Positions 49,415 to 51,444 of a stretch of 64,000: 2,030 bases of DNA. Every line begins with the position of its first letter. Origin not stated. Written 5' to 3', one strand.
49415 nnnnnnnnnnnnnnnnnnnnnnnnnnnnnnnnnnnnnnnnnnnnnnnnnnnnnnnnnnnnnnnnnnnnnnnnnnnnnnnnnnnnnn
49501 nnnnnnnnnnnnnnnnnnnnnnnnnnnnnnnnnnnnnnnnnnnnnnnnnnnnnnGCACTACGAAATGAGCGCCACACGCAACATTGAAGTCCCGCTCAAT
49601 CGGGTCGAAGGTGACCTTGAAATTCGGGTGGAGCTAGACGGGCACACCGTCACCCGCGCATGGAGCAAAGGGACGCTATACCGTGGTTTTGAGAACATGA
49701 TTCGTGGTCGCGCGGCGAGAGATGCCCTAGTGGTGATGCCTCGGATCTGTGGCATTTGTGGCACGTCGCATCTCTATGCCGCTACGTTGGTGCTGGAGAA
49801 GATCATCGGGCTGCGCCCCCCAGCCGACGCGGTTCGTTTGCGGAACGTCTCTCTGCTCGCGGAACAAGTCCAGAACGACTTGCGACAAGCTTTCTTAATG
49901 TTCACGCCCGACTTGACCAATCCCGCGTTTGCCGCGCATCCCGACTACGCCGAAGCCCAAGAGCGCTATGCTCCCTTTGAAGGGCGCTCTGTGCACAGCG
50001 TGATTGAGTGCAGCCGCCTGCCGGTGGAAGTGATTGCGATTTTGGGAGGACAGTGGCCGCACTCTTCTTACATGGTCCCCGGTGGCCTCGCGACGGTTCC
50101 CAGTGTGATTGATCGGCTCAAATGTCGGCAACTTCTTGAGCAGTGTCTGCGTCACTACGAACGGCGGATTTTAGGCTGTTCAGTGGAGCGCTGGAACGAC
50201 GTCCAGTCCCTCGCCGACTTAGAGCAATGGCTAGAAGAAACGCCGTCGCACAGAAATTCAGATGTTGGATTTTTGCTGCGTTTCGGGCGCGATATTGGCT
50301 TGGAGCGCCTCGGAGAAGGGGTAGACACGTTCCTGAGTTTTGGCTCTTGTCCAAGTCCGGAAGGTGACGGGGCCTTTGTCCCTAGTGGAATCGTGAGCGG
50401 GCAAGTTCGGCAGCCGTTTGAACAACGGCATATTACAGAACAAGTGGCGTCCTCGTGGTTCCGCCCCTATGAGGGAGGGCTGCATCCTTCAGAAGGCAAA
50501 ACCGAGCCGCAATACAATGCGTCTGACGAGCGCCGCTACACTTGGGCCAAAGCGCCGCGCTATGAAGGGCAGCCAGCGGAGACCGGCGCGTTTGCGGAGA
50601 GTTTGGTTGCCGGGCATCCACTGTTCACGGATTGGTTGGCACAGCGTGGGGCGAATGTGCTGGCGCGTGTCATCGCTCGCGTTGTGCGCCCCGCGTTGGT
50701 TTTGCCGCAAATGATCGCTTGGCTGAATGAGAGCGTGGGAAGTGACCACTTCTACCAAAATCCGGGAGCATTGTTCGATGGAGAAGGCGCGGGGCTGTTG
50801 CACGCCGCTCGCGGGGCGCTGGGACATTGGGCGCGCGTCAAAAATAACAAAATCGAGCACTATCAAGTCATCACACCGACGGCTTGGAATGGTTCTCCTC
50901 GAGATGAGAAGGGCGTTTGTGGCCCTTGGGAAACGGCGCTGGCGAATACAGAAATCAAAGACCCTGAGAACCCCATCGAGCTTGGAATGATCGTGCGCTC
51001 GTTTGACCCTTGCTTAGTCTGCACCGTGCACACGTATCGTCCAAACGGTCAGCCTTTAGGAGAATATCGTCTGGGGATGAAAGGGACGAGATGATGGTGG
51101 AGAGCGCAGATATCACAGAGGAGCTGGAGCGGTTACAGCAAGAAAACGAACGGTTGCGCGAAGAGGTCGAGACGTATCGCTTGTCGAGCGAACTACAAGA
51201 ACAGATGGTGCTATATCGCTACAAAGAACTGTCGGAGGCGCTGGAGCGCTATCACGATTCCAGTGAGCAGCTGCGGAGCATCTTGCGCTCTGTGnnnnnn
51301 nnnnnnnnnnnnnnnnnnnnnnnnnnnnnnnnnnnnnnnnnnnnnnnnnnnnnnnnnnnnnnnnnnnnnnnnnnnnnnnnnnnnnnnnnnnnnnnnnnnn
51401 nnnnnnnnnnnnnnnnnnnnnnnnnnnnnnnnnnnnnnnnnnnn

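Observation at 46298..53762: Cytoplasmic [NiFe] hydrogenase embedded in a three-kinase phosphorelay with no DNA-binding output: candidate H2-sensing module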

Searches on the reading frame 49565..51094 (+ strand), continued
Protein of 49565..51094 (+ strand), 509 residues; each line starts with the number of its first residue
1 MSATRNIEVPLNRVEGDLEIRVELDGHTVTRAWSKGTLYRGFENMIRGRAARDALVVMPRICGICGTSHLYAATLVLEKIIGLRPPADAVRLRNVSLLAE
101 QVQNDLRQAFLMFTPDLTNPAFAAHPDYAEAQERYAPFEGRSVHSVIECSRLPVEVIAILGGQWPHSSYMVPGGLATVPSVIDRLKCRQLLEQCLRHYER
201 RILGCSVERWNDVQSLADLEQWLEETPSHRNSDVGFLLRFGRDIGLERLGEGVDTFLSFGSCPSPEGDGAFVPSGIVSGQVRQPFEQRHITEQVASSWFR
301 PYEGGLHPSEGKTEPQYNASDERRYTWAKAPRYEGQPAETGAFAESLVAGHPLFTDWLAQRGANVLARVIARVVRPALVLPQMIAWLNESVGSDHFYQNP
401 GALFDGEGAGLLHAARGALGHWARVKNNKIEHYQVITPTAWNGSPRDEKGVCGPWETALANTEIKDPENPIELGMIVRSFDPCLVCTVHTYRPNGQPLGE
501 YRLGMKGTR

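Call 51: search_protein_families(library=pfam, proteins=[L009:11022-13724:+, L004:6877-8499:-, L005:12006-14474:+, L004:6545-6880:-, L002:14536-16794:+, L009:17766-18407:+], max_evalue=0.0001)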
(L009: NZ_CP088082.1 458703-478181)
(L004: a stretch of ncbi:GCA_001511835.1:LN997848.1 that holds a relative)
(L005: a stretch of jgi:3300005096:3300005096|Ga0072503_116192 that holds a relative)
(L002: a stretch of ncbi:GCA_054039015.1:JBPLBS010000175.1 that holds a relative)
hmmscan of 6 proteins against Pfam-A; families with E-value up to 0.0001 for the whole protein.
L009:11022-13724:+ (900 aa): 7 families
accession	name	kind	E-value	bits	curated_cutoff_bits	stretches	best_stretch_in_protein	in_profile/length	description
PF00563.25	EAL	-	4.3e-68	229.7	31.3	1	635-869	3-236/236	EAL domain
PF00990.26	GGDEF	-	2.5e-51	174.1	23.8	1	457-612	1-159/161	Diguanylate cyclase, GGDEF domain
PF08447.18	PAS_3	-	1.6e-24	86.4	25.6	2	357-439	4-88/89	PAS fold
PF00989.32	PAS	-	1.2e-21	77.3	22.6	1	338-443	7-113/113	PAS fold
PF13426.13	PAS_9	-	8.4e-19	68.2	27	1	343-445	2-103/103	PAS domain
PF08448.16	PAS_4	-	1.6e-18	67.4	23.1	1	338-447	1-109/110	PAS fold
PF13188.13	PAS_8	-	3.5e-09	36.7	21.8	1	336-374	5-40/65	PAS domain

L004:6877-8499:- (540 aa): 2 families
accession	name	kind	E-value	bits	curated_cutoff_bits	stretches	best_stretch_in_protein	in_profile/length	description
PF07228.17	SpoIIE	-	3.4e-52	177.6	25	1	337-527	2-191/192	Stage II sporulation protein E (SpoIIE)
PF00072.30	Response_reg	-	2.7e-27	95.6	30.2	1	157-268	1-110/111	Response regulator receiver domain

L005:12006-14474:+ (822 aa): 4 families
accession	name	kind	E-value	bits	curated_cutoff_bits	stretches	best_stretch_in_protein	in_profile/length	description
PF00072.30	Response_reg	-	1e-56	190.3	30.2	2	483-594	1-110/111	Response regulator receiver domain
PF02518.31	HATPase_c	-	3.7e-31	108.3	26.4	1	198-312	1-109/111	Histidine kinase-, DNA gyrase B-, and HSP90-like ATPase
PF00512.31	HisKA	-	1.3e-23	83.3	26.9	1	86-151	1-66/66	His Kinase A (phospho-acceptor) domain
PF01627.28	Hpt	-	5.8e-11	42.9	24.6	1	646-722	2-78/84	Hpt domain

L004:6545-6880:- (111 aa): 2 families
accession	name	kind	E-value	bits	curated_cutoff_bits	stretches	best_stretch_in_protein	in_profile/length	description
PF01740.26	STAS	-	7.4e-19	67.9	22.6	1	3-106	2-106/106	STAS domain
PF13466.11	STAS_2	-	1e-13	51.6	29.2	1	14-93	1-79/80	STAS domain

L002:14536-16794:+ (752 aa): 4 families
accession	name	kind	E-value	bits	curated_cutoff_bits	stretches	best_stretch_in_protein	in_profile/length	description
PF00072.30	Response_reg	-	6.1e-30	104.1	30.2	1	208-318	2-110/111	Response regulator receiver domain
PF02518.31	HATPase_c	-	8e-22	78.2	26.4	1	648-752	2-107/111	Histidine kinase-, DNA gyrase B-, and HSP90-like ATPase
PF00512.31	HisKA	-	6.3e-19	68.2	26.9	1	29-94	1-63/66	His Kinase A (phospho-acceptor) domain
PF14501.12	HATPase_c_5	-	9e-05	22.8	22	0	650-744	4-93/102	GHKL domain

L009:17766-18407:+ (213 aa): 2 families
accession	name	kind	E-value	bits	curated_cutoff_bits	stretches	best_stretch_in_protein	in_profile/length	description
PF00072.30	Response_reg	-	1.1e-26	93.6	30.2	1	15-127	1-110/111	Response regulator receiver domain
PF00196.25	GerE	-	4.6e-17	61.8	23.5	1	154-208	3-57/57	Bacterial regulatory proteins, luxR family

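Call 64: search_protein_families(library=pfam, proteins=[L036:7234-8307:+, L039:8649-9824:+, L045:8759-9931:+, L042:7469-8074:-, L044:12333-12806:+, L051:13403-14299:+, L020:8594-8998:+, L029:11448-11813:+, L022:6940-7305:+, L019:7877-8263:+], max_evalue=0.001)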
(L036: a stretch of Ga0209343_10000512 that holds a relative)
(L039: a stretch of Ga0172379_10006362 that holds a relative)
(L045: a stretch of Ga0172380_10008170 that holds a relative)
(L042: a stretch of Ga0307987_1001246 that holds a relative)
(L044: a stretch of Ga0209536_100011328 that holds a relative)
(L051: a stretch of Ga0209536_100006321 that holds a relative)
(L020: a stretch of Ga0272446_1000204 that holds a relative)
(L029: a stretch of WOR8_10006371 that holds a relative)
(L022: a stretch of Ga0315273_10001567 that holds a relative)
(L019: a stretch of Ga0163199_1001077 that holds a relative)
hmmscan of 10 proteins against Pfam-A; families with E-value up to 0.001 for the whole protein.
L036:7234-8307:+ (357 aa): 3 families
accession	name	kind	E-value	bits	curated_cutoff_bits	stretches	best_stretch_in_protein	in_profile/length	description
PF13487.12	HD_5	-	2.6e-34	118.8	27.2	1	165-322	12-170/170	HD domain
PF00072.30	Response_reg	-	2e-26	92.8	30.2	1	10-121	1-110/111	Response regulator receiver domain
PF01966.28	HD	-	7.7e-19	68.5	22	1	168-290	2-115/116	HD domain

L039:8649-9824:+ (391 aa): 3 families
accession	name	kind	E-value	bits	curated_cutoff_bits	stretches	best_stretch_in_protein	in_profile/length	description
PF00072.30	Response_reg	-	3.8e-30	104.7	30.2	1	13-124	1-110/111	Response regulator receiver domain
PF13487.12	HD_5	-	9.1e-30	104.1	27.2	1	212-345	41-169/170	HD domain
PF01966.28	HD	-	2.1e-14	54.2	22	1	178-314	2-115/116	HD domain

L045:8759-9931:+ (390 aa): 3 families
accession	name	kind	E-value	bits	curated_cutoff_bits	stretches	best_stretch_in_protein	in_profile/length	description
PF13487.12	HD_5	-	9.6e-29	100.7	27.2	1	220-351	43-169/170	HD domain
PF00072.30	Response_reg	-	2e-27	96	30.2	1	19-130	1-110/111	Response regulator receiver domain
PF01966.28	HD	-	4.9e-14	53.1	22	1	184-320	2-115/116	HD domain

L042:7469-8074:- (201 aa): 1 family
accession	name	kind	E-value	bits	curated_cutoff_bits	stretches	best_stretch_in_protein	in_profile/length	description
PF00072.30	Response_reg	-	2.6e-25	89.2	30.2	1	6-114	1-109/111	Response regulator receiver domain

L044:12333-12806:+ (157 aa): 1 family
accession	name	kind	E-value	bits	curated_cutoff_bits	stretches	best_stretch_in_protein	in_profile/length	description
PF00072.30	Response_reg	-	7.1e-30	103.9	30.2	1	32-141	1-110/111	Response regulator receiver domain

L051:13403-14299:+ (298 aa): 2 families
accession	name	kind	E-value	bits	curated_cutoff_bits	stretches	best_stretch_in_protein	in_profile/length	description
PF00072.30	Response_reg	-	9.5e-31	106.7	30.2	1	63-172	1-110/111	Response regulator receiver domain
PF01740.26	STAS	-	7.2e-10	39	22.6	1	190-293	2-106/106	STAS domain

L020:8594-8998:+ (134 aa): 2 families
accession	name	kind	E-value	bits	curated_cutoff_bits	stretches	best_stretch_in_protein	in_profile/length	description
PF00072.30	Response_reg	-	5.2e-27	94.6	30.2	1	17-129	1-111/111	Response regulator receiver domain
PF23198.2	PDE8A_N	-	0.00057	20.3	29.6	1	16-108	11-105/147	PDE8A-like, N-terminal domain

L029:11448-11813:+ (121 aa): 1 family
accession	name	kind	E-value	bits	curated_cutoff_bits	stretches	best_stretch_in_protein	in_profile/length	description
PF00072.30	Response_reg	-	2.1e-31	108.8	30.2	1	4-113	1-110/111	Response regulator receiver domain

L022:6940-7305:+ (121 aa): 1 family
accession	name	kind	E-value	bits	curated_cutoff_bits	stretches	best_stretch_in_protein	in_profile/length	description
PF00072.30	Response_reg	-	3.5e-26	92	30.2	1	4-115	1-110/111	Response regulator receiver domain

L019:7877-8263:+ (128 aa): 1 family
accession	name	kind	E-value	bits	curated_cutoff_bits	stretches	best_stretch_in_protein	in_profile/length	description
PF00072.30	Response_reg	-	3e-28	98.7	30.2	1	8-120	1-109/111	Response regulator receiver domain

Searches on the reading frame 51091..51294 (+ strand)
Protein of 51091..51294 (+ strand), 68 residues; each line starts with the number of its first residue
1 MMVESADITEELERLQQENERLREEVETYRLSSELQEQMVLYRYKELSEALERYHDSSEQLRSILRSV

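Call 46: search_protein_families(library=pfam, proteins=[window:51091-51294:+], max_evalue=10)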
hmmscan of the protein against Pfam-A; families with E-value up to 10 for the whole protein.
seq(68 aa): 14 families
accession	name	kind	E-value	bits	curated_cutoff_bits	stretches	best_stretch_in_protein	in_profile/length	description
PF23404.1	FAZ1_C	-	0.0015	19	27.6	1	9-27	8-26/35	FAZ1, C-terminal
PF21773.2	ODAD1_CC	-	0.011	15.2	27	1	9-63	197-251/287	ODAD1 central coiled coil region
PF07716.20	bZIP_2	-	0.014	15.9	22.3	1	6-30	28-52/54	Basic region leucine zipper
PF00170.26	bZIP_1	-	0.024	15.2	27.6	1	9-33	32-56/64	bZIP transcription factor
PF04977.20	DivIC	-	0.036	14.3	28.9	1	4-30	25-51/80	Septum formation initiator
PF19745.5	FUT8_N_cat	-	0.038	13.2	27.6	1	4-60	44-100/499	Alpha-(1,6)-fucosyltransferase N- and catalytic domains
PF21924.1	XRCC4_CC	-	0.1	13.2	27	1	11-28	24-41/78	XRCC4 coiled-coil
PF20531.3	DUF6746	-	0.11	12.8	27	2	11-38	78-105/124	Family of unknown function (DUF6746)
PF14775.11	NYD-SP28_assoc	-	0.13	12.8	27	1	6-29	36-59/60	Sperm tail C-terminal domain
PF25366.1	RUFY4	-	0.21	12.4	27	1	6-40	26-60/90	RUFY4-like domain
PF06005.17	ZapB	-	0.53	11.2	31.5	1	9-66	17-63/71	Cell division protein ZapB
PF05103.18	DivIVA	-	0.56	10.6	28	1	7-30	29-52/131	DivIVA protein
PF06156.18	YabA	-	0.6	11.2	30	1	6-48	32-74/103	Initiation control protein YabA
PF19908.4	DUF6381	-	0.81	9.9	26.6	1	6-28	28-50/62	Family of unknown function (DUF6381)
